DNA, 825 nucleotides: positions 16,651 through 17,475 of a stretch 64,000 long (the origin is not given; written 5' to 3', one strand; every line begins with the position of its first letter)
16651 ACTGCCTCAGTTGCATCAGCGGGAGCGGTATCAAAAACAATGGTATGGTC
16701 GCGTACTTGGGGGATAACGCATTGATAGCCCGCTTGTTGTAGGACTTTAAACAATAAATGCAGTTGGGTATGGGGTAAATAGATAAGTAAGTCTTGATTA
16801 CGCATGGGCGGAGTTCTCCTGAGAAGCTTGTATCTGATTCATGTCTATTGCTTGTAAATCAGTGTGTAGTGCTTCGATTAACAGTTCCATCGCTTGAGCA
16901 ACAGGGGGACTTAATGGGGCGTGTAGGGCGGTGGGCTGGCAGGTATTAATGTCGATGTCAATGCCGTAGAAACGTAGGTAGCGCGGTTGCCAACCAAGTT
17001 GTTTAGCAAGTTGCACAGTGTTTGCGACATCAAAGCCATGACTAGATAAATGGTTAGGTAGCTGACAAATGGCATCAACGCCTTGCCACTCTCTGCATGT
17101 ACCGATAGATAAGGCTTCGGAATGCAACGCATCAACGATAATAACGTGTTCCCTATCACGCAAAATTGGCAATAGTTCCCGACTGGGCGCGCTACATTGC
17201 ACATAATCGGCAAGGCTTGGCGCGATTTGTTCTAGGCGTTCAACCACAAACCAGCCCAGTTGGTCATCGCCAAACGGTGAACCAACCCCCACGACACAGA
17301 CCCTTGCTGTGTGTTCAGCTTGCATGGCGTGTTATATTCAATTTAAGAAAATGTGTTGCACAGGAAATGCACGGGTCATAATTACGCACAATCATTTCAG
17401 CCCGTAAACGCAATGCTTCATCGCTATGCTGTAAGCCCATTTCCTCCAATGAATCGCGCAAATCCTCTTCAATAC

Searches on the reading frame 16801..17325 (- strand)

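Call 54: search_protein_families(library=pfam, proteins=[window:16801-17325:-], max_evalue=0.001)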
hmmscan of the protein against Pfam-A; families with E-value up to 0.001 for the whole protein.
window:16801-17325:- (175 aa): 1 family
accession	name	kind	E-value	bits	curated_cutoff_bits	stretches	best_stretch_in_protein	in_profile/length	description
PF01750.23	HycI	-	1.1e-07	32.2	23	1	48-153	26-127/130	Hydrogenase maturation protease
